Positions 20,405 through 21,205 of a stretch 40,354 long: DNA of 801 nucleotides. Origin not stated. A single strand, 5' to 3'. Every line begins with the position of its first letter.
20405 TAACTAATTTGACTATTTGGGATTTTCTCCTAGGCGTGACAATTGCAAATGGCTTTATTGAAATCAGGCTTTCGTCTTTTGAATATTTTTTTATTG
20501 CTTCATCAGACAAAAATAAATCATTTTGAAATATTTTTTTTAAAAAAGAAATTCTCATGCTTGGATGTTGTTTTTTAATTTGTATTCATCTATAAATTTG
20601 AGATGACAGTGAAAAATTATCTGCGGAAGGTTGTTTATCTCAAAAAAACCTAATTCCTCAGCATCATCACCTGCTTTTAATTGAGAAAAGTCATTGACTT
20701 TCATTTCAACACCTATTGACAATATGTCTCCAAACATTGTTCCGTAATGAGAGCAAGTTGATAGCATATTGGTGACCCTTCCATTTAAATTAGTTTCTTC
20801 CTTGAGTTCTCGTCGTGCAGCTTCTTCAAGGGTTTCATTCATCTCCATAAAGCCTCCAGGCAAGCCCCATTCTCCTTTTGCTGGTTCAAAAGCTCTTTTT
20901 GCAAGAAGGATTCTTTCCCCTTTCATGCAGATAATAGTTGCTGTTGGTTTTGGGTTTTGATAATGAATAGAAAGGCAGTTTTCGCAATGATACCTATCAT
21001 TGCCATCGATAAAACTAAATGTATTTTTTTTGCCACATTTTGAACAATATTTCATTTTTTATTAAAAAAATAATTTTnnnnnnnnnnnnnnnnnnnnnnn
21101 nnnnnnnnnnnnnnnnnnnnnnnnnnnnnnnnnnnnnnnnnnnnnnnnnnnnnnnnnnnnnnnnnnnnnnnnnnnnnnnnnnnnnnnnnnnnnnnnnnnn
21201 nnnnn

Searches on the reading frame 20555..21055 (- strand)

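Call 3: search_protein_families(library=pfam, proteins=[window:20555-21055:-], max_evalue=1)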
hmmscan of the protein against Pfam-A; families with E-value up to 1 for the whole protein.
window:20555-21055:- (166 aa): 9 families
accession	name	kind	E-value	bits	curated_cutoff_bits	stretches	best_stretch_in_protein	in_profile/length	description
PF00293.34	NUDIX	-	2.3e-17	63.7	21.1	1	37-103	4-71/134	NUDIX domain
PF14803.11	Zn_ribbon_Nudix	-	9.5e-07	29.1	25.6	1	2-33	1-34/34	Nudix N-terminal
PF22327.2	Nudt16-like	-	0.001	19.5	27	1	60-96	32-69/161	U8 snoRNA-decapping enzyme-like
PF14815.12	NUDIX_4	-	0.014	15.7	35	1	40-94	3-55/113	NUDIX domain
PF12647.12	RNHCP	-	0.031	14.7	24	1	4-34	6-37/90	RNHCP domain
PF01363.27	FYVE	-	0.049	14.2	27.8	1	2-31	9-34/67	FYVE zinc finger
PF12760.12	Zn_ribbon_IS1595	-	0.061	13.7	25.4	1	4-27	21-43/46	Transposase zinc-ribbon domain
PF24042.1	DUF7351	-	0.15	12.2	31.2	1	3-41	3-41/177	Domain of unknown function (DUF7351)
PF07282.18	Cas12f1-like_TNB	-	0.43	11.2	26.3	1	2-28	29-47/60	Cas12f1-like, TNB domain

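Call 4: search_protein_families(library=ncbifam, proteins=[window:20555-21055:-], max_evalue=1)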
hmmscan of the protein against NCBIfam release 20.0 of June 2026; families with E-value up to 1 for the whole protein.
window:20555-21055:- (166 aa): 27 families (the best 25 are shown)
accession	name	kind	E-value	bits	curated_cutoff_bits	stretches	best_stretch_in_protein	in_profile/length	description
NF001299.0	PRK00241.1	equivalog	3.4e-12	46.4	158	1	2-91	103-189/263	NAD(+) diphosphatase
NF003788.0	PRK05379.1-5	equivalog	3.8e-11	42.9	354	1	38-92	215-269/351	bifunctional nicotinamide-nucleotide adenylyltransferase/Nudix hydroxylase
NF003786.0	PRK05379.1-2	equivalog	6.4e-11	42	397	1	38-92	220-274/354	bifunctional nicotinamide-nucleotide adenylyltransferase/Nudix hydroxylase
NF006530.0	PRK08999.1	equivalog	2.3e-10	40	245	1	39-104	10-76/315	Nudix family hydrolase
NF003787.0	PRK05379.1-4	equivalog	3.7e-10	39.3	449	1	41-91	213-263/346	bifunctional nicotinamide-nucleotide adenylyltransferase/Nudix hydroxylase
NF003785.0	PRK05379.1-1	equivalog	1.6e-09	37.4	418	1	41-93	208-260/347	bifunctional nicotinamide-nucleotide adenylyltransferase/Nudix hydroxylase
NF003791.0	PRK05379.2-3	equivalog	1.3e-08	34.4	409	1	38-91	204-257/340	bifunctional nicotinamide-nucleotide adenylyltransferase/Nudix hydroxylase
NF008736.0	PRK11762.1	equivalog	1.1e-07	31.6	169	1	41-138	52-149/186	ADP compounds hydrolase NudE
NF008044.0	PRK10776.1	equivalog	1.7e-07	31.2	148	1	40-103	9-73/130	8-oxo-dGTP diphosphatase MutT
NF007834.0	PRK10546.1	equivalog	2.3e-07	30.7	156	1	39-100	8-69/135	pyrimidine (deoxy)nucleoside triphosphate diphosphatase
TIGR00586.1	mutt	equivalog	2.8e-07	30.6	97.9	1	39-103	9-74/129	8-oxo-dGTP diphosphatase MutT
NF003790.0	PRK05379.2-2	equivalog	1.4e-06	27.7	403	1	39-94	220-275/354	bifunctional nicotinamide mononucleotide adenylyltransferase/ADP-ribose pyrophosphatase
NF001937.0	PRK00714.1-4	equivalog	1.8e-06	27.7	139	1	40-100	13-70/161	RNA pyrophosphohydrolase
NF001938.0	PRK00714.1-5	equivalog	8.1e-06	25.3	116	1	46-91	24-75/172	RNA pyrophosphohydrolase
NF011963.0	PRK15434.1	subfamily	1.4e-05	24.9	146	1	47-90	29-72/159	GDP-mannose mannosyl hydrolase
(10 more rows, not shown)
